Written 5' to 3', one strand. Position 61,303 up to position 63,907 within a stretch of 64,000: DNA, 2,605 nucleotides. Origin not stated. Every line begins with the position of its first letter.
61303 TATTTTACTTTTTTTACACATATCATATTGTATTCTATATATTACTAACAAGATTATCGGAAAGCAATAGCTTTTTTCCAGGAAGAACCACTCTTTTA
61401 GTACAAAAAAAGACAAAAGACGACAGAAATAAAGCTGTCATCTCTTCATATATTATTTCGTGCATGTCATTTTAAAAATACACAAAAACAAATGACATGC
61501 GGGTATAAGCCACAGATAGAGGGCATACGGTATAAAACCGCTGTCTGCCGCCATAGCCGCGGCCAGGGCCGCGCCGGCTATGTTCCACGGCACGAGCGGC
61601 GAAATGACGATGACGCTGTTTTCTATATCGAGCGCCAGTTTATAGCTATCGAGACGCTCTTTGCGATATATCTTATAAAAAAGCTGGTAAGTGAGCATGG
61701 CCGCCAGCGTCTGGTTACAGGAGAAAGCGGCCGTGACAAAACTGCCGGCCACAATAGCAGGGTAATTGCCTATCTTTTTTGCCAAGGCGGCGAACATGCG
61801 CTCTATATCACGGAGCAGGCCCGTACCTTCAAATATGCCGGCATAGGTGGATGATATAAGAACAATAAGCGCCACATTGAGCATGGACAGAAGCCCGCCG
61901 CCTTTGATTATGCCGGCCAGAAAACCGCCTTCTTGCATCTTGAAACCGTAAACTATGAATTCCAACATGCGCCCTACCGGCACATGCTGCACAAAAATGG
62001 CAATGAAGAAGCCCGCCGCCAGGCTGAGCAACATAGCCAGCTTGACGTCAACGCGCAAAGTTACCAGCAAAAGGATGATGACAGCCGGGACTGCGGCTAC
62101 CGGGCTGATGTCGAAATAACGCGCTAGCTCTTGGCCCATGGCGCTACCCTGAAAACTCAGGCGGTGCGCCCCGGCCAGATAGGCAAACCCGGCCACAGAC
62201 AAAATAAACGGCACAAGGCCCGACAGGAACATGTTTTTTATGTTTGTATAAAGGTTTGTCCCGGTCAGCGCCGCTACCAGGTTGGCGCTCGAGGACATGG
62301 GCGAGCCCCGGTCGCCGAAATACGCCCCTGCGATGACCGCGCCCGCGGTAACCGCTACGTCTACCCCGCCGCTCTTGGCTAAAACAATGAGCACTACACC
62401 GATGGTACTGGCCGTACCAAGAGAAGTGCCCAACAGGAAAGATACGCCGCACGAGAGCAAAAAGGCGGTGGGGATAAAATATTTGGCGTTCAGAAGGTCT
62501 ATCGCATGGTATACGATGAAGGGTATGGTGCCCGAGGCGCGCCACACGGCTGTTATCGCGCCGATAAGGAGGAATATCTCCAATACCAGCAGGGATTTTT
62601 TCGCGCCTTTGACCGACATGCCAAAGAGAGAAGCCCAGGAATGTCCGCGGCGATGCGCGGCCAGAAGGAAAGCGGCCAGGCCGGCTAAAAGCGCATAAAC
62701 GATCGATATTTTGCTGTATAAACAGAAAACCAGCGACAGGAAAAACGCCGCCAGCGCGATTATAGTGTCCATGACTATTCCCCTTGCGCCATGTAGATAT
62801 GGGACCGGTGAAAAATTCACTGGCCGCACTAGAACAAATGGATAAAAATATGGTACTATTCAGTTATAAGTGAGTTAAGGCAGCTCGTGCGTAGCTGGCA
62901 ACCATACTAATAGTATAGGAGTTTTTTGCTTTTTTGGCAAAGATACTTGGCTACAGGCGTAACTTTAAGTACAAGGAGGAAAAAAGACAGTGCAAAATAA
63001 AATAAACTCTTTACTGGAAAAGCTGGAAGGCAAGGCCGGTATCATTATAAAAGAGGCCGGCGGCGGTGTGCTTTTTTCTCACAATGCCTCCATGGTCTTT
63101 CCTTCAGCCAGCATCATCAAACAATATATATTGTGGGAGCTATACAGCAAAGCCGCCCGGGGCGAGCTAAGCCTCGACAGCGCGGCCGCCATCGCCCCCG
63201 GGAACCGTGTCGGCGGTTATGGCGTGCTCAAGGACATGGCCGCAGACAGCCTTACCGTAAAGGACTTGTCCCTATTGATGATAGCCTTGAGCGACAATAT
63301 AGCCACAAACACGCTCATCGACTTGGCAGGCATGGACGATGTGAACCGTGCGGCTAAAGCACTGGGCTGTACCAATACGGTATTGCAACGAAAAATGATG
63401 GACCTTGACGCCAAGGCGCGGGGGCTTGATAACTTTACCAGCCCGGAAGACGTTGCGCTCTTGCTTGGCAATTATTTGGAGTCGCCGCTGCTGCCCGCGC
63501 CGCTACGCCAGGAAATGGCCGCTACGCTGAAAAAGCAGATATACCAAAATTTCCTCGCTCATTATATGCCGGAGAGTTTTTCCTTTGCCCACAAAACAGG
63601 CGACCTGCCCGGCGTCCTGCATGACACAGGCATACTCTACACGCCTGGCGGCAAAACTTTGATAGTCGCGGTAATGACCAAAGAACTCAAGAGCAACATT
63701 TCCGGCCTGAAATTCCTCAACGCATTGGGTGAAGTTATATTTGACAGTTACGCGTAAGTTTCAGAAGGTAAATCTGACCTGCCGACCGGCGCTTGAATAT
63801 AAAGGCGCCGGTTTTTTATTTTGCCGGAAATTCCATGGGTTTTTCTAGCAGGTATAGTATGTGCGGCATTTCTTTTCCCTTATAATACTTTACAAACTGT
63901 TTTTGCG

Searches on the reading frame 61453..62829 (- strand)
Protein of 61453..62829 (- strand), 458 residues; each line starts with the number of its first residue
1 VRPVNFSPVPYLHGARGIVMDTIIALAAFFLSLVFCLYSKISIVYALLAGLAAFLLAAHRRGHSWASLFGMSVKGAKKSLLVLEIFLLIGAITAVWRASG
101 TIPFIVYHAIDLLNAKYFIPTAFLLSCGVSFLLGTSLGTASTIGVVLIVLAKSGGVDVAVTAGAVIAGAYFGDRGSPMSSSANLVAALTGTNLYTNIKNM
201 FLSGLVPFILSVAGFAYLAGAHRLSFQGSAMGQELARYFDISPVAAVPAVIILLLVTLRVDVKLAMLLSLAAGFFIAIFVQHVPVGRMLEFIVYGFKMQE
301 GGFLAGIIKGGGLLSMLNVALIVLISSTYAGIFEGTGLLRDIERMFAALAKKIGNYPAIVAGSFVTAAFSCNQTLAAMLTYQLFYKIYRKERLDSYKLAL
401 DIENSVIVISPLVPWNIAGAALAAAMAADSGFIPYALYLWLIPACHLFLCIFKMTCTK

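Call 38: search_protein_families(library=pfam, proteins=[window:61453-62829:-], max_evalue=0.00001)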
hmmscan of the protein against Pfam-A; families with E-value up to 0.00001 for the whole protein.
window:61453-62829:- (458 aa): 1 family
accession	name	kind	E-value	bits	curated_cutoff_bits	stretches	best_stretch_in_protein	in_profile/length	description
PF03553.21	Na_H_antiporter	-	7e-35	121.2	23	2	168-451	1-300/303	Na+/H+ antiporter family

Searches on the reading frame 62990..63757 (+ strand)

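Call 38: search_protein_families(library=pfam, proteins=[window:62990-63757:+], max_evalue=0.00001)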
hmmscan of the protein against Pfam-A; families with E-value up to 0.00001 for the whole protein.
window:62990-63757:+ (255 aa): 1 family
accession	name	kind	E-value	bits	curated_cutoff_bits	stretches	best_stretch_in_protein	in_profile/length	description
PF13354.11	Beta-lactamase2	-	5.4e-57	193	22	1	18-230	2-214/214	Beta-lactamase enzyme family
